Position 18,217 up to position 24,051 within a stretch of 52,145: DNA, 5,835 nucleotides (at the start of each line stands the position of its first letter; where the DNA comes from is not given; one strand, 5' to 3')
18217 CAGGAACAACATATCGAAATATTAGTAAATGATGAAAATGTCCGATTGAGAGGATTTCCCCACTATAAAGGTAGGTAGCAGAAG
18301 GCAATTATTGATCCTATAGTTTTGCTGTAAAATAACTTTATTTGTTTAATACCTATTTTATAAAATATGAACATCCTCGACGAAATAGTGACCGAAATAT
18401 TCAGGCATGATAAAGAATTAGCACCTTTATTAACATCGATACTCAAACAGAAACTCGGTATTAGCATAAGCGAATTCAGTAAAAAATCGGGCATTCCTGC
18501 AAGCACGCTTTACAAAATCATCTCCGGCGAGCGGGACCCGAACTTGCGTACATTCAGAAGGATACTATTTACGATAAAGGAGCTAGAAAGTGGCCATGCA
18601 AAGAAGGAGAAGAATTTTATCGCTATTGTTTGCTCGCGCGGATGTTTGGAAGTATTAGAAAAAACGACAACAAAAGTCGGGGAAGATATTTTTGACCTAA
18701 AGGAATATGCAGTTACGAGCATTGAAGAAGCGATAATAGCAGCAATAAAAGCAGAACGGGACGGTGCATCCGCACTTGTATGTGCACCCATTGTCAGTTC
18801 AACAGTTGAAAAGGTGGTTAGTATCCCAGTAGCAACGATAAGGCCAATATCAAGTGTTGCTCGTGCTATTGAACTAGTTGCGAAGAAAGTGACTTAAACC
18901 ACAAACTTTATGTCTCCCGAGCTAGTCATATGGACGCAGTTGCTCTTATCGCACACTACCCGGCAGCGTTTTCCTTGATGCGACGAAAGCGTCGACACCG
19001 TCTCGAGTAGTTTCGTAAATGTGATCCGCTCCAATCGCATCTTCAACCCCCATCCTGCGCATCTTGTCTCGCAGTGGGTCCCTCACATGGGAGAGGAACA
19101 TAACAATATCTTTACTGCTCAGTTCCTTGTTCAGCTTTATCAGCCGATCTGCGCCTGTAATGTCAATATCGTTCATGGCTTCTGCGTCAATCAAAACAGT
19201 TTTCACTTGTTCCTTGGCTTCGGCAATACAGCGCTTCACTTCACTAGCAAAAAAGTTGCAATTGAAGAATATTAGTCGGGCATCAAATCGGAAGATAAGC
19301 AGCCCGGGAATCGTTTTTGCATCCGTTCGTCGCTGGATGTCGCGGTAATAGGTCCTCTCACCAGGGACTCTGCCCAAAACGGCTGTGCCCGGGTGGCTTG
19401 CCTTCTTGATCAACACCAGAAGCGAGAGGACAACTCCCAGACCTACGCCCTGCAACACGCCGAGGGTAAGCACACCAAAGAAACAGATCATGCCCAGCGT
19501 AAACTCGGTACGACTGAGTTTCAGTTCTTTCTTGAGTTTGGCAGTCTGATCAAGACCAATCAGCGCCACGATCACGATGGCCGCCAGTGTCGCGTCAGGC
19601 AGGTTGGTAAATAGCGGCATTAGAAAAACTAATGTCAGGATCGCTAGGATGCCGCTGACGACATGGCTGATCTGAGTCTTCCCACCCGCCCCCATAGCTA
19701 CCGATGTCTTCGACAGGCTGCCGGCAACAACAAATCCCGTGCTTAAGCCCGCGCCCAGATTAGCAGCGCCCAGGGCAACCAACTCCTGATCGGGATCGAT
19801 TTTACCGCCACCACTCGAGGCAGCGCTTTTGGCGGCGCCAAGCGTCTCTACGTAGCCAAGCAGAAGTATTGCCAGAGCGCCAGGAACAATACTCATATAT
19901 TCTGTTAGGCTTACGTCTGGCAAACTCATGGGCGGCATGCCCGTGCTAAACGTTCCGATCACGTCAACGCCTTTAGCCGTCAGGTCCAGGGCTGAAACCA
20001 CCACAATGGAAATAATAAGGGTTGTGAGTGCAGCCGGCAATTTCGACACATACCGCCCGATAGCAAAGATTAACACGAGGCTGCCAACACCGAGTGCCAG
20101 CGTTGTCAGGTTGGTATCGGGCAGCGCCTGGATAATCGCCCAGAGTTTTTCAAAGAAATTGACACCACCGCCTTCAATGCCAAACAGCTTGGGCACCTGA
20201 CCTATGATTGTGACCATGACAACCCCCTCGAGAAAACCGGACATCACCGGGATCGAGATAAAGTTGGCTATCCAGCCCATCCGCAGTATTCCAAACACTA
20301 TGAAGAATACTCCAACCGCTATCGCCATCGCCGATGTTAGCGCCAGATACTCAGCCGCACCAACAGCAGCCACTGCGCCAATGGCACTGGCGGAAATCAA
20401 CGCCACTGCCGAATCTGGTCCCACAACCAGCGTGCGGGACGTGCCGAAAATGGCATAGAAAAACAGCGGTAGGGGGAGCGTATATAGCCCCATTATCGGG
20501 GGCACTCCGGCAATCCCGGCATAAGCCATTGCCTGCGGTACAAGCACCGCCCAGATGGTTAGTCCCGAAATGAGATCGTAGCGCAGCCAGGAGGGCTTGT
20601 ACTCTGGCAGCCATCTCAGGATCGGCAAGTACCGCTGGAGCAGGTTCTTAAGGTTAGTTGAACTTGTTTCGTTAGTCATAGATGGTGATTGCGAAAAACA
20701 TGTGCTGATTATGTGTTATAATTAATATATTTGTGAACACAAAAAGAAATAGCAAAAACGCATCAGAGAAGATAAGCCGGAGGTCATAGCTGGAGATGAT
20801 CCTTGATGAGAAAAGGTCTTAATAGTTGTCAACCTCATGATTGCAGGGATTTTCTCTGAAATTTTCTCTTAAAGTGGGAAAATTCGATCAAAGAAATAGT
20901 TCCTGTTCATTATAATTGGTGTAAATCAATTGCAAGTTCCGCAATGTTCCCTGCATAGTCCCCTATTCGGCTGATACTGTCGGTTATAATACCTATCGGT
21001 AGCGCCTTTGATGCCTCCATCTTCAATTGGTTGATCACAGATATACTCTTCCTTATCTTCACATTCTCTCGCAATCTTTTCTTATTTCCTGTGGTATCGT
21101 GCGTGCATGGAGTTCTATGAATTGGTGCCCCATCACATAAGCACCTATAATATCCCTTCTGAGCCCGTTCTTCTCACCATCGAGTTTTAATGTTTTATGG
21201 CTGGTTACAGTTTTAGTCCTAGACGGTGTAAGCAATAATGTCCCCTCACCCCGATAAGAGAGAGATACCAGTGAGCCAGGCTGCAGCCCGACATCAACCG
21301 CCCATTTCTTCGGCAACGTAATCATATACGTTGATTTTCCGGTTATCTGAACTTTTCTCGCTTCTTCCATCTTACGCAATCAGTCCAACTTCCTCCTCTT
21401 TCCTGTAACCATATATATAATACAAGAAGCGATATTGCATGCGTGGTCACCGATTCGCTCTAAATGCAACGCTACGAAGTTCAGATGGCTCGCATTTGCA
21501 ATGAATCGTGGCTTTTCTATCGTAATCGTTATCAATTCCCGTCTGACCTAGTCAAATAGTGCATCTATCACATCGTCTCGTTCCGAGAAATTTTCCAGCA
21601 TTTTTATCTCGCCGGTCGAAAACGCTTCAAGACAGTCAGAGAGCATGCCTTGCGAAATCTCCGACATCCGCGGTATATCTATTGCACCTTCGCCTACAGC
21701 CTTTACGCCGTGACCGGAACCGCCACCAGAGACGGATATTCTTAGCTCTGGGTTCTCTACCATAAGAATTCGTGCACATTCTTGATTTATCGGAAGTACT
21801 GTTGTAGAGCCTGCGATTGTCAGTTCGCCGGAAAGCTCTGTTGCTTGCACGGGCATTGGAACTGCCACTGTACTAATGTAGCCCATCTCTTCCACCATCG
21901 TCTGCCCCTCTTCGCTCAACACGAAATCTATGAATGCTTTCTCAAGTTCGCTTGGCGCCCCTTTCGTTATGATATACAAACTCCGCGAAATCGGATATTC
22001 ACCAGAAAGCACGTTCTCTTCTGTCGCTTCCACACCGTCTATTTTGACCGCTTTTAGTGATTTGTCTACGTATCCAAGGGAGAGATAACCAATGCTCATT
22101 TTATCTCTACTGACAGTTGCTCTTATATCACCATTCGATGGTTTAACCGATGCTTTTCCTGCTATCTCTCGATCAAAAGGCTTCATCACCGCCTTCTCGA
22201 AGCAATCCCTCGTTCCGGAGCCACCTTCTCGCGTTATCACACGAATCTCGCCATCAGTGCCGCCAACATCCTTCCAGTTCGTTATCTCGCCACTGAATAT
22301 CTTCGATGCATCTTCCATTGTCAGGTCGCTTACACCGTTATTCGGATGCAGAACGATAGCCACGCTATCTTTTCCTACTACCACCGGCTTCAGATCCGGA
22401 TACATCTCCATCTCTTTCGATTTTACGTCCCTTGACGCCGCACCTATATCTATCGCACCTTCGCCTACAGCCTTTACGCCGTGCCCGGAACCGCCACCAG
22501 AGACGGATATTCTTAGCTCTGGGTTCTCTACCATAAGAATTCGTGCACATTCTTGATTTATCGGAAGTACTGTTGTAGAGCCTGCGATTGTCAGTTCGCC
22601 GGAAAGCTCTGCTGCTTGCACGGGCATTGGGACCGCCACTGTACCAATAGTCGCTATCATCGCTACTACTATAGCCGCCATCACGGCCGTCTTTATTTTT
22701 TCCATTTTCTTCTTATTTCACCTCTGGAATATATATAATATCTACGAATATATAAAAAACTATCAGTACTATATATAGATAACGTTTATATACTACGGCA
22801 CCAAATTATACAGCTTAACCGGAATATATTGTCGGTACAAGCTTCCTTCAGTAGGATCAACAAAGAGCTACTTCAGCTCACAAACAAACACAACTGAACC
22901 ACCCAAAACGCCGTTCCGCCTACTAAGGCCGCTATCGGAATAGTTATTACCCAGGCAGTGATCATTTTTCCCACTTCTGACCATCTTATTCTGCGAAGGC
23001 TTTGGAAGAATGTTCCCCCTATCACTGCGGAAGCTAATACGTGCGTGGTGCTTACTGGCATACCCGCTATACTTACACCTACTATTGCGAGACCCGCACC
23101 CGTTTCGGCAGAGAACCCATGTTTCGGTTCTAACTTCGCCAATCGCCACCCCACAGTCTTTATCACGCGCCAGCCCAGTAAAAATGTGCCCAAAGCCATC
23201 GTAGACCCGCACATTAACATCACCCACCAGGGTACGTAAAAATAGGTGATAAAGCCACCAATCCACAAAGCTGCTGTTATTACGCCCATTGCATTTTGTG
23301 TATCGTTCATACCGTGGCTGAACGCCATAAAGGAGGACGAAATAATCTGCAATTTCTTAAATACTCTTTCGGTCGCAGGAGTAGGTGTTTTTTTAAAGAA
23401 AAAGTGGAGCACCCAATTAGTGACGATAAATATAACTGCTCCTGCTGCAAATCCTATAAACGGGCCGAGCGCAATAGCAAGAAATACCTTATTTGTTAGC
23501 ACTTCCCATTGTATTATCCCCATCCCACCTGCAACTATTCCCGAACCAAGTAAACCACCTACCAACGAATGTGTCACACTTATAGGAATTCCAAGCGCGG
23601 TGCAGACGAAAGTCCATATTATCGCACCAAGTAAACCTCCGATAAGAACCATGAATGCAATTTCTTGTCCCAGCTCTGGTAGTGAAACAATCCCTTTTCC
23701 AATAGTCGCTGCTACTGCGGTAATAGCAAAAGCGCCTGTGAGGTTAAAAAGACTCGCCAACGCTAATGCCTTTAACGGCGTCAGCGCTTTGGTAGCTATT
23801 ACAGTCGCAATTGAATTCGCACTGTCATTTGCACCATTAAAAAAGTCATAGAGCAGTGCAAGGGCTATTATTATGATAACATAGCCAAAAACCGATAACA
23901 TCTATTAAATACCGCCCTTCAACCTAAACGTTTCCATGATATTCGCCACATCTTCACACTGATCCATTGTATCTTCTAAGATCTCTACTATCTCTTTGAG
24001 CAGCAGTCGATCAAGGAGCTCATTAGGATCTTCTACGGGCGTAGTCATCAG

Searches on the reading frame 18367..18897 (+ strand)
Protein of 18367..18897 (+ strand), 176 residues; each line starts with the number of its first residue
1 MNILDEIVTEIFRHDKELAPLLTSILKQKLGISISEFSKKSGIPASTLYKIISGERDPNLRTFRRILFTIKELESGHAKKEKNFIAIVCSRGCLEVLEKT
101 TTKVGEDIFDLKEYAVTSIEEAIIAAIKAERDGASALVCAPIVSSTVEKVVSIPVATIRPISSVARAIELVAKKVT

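Call 39: search_protein_families(library=pfam, proteins=[window:18367-18897:+], max_evalue=0.000001)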
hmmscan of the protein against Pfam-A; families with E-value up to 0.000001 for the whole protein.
window:18367-18897:+ (176 aa): 1 family
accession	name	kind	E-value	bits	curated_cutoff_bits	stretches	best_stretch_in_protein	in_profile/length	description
PF01381.28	HTH_3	-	1e-08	35.5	23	1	28-66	6-44/55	Helix-turn-helix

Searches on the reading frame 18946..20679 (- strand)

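Call 39: search_protein_families(library=pfam, proteins=[window:18946-20679:-], max_evalue=0.000001)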
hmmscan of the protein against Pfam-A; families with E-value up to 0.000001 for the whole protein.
window:18946-20679:- (577 aa): 2 families
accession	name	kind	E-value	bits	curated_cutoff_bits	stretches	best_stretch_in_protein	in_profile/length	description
PF00916.26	Sulfate_transp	-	8.9e-89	298.3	23.2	1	32-397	1-378/380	Sulfate permease family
PF01740.26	STAS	-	8.4e-16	58.1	22.6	1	453-560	3-105/106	STAS domain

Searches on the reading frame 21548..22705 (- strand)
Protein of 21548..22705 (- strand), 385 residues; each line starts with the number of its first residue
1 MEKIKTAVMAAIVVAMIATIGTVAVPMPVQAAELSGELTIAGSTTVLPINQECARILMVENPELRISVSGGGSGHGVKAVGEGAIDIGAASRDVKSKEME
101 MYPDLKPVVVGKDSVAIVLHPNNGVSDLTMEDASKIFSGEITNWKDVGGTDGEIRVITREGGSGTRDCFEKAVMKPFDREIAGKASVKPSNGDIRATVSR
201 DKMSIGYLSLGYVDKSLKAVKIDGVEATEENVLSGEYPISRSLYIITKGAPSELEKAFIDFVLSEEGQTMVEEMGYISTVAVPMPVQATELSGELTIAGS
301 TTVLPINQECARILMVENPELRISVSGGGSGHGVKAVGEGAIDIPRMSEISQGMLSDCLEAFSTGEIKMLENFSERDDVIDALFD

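Call 39: search_protein_families(library=pfam, proteins=[window:21548-22705:-], max_evalue=0.000001)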
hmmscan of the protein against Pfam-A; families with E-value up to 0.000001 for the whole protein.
window:21548-22705:- (385 aa): 2 families
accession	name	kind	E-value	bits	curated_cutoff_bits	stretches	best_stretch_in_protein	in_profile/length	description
PF12849.12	PBP_like_2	-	1.5e-51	176.1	27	1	31-266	5-267/267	PBP superfamily domain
PF12727.12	PBP_like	-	2.6e-17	63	27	1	57-218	4-159/193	PBP superfamily domain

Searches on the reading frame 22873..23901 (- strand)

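Call 39: search_protein_families(library=pfam, proteins=[window:22873-23901:-], max_evalue=0.000001)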
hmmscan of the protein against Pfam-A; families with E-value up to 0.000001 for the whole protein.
window:22873-23901:- (342 aa): 1 family
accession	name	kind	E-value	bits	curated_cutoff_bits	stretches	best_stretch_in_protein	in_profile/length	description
PF01384.25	PHO4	-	4.3e-86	289.5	33.7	1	22-328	1-350/350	Phosphate transporter family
